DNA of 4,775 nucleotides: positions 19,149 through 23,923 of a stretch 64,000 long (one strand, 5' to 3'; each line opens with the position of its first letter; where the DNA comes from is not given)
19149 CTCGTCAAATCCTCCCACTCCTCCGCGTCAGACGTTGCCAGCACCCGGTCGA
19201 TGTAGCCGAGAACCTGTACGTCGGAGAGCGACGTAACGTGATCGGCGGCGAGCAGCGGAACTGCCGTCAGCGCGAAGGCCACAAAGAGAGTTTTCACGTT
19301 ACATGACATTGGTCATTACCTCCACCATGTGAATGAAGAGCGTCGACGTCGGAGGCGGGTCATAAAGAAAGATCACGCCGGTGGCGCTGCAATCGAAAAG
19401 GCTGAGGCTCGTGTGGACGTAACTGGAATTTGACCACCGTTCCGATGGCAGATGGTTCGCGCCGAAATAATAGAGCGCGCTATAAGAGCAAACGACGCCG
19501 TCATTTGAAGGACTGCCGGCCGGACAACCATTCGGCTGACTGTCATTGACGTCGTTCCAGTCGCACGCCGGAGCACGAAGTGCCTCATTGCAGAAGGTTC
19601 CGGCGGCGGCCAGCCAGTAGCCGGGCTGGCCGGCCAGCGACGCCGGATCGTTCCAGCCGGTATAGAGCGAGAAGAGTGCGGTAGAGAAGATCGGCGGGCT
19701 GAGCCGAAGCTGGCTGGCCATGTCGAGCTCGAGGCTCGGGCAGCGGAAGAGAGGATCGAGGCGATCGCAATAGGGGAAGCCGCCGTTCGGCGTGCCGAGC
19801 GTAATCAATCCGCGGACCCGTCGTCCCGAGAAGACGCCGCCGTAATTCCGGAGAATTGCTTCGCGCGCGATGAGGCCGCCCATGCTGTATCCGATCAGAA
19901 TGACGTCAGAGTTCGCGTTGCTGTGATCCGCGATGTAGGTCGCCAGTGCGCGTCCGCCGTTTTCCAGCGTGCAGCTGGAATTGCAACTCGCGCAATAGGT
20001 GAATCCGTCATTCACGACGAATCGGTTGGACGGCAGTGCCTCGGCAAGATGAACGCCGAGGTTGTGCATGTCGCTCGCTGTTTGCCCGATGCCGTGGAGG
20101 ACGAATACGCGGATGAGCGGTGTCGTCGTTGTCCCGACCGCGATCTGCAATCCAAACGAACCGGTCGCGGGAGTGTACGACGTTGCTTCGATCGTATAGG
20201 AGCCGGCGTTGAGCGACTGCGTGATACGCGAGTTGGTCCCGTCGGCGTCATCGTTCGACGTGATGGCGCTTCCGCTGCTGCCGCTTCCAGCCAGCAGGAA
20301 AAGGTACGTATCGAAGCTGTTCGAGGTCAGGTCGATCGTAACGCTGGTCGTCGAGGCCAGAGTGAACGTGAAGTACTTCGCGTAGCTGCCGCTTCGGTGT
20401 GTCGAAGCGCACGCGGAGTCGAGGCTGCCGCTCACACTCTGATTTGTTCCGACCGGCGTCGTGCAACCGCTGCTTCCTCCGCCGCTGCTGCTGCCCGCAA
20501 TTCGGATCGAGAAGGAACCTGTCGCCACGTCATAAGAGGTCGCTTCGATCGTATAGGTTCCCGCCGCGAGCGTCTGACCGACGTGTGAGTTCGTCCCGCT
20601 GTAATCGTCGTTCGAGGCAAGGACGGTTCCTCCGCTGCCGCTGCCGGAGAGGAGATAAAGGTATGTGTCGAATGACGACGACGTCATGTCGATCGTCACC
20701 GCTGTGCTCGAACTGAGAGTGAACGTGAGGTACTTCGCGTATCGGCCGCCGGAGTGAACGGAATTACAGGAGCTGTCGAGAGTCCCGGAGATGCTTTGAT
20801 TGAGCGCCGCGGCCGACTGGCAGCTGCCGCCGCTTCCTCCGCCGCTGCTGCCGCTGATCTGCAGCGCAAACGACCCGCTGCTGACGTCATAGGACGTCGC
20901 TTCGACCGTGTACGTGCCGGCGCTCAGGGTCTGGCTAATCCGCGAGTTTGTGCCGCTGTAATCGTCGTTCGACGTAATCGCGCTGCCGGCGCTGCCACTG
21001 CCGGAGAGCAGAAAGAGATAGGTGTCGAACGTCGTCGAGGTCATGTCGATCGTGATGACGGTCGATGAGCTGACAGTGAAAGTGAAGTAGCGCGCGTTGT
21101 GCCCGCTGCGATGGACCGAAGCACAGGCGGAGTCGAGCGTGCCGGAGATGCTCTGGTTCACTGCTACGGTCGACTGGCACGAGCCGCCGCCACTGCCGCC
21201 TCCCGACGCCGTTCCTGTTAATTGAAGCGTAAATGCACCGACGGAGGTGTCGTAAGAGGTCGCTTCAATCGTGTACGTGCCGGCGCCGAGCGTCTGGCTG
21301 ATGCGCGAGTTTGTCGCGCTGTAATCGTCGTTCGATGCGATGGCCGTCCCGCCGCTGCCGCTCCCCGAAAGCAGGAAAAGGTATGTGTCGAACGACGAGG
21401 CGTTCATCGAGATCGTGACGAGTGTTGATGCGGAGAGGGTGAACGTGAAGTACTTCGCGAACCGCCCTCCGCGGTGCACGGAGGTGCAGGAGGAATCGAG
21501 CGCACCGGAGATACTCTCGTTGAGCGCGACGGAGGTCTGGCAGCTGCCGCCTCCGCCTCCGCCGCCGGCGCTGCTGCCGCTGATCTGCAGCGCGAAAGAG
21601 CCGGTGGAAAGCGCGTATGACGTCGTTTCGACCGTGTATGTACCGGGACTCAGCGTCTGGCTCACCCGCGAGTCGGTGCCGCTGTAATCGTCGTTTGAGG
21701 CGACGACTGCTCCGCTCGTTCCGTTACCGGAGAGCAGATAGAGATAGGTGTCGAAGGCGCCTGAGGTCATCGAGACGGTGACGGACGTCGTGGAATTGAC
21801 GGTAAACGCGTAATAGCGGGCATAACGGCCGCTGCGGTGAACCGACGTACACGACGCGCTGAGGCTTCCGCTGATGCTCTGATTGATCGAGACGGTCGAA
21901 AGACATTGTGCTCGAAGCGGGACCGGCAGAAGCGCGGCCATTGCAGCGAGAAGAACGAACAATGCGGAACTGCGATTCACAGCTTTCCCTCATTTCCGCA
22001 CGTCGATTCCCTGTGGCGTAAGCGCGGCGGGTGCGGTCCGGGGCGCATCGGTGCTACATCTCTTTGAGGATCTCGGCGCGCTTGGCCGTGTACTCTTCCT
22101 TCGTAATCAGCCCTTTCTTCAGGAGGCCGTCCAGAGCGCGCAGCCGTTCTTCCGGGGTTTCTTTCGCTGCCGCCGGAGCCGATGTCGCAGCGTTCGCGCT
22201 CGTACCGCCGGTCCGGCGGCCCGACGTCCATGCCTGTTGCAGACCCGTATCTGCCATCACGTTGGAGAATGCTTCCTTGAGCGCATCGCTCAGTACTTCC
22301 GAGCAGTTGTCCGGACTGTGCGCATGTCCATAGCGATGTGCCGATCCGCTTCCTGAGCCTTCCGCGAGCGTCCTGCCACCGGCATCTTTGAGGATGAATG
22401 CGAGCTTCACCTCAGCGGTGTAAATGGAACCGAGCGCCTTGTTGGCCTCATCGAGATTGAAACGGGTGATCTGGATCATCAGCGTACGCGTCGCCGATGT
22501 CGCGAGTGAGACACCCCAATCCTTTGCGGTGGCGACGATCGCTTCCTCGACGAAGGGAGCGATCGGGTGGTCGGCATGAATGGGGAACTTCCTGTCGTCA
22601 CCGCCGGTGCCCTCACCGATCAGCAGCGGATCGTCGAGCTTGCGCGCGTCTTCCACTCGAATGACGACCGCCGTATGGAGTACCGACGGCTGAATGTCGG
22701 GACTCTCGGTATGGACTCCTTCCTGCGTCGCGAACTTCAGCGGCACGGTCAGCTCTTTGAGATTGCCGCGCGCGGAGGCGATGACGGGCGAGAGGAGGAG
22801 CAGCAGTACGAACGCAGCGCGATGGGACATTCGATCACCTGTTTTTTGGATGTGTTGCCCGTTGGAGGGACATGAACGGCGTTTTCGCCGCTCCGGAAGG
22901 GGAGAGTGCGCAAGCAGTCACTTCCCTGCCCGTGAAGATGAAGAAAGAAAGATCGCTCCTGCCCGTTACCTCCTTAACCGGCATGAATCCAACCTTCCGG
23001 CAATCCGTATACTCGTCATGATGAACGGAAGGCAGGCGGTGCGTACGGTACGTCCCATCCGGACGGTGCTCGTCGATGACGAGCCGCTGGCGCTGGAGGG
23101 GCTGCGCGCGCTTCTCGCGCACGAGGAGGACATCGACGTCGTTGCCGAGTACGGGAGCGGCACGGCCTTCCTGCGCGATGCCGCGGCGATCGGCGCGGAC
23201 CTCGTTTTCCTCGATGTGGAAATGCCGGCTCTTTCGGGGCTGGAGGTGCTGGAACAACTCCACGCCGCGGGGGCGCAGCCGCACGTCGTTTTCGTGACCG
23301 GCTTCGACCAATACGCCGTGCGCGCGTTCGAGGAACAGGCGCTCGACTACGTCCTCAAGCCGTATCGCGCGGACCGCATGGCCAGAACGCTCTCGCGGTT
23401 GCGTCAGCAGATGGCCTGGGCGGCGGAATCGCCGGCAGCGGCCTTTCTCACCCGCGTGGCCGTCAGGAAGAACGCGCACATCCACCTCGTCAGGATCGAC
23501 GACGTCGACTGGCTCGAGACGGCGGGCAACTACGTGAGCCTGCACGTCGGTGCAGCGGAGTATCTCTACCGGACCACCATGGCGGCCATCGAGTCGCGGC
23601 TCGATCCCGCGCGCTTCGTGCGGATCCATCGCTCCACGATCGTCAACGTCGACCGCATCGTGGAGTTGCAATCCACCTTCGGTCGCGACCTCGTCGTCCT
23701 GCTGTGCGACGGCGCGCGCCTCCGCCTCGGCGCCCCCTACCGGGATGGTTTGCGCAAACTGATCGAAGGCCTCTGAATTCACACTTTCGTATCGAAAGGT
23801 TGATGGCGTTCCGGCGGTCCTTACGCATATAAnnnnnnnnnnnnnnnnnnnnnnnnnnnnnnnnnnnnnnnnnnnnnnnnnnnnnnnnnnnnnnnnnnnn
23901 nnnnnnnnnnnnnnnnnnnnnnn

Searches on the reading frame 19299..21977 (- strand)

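Call 66: search_protein_families(library=pfam, proteins=[window:19299-21977:-], max_evalue=0.00001)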
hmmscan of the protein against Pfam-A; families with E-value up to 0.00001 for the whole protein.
window:19299-21977:- (892 aa): 4 families
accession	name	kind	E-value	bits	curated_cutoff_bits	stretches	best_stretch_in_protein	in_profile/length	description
PF04151.21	PPC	-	5.2e-36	123.8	25.9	5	296-361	3-69/70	Bacterial pre-peptidase C-terminal domain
PF14900.11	DUF4493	-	1.4e-09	38.6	27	0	440-490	33-81/226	Domain of unknown function (DUF4493)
PF02089.21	Palm_thioest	-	4.4e-06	27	26.8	1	624-742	2-120/254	Palmitoyl protein thioesterase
PF07819.20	PGAP1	-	5.1e-06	26.9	24.3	1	681-731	83-129/233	PGAP1-like alpha/beta domain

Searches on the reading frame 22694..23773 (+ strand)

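Call 66: search_protein_families(library=pfam, proteins=[window:22694-23773:+], max_evalue=0.00001)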
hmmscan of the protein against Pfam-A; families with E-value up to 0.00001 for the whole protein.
window:22694-23773:+ (360 aa): 2 families
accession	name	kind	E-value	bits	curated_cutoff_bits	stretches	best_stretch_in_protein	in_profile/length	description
PF00072.30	Response_reg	-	6.8e-22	78.2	30.2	1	125-231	2-108/111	Response regulator receiver domain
PF04397.21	LytTR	-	8.4e-21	74.5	22.6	1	262-357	2-97/98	LytTr DNA-binding domain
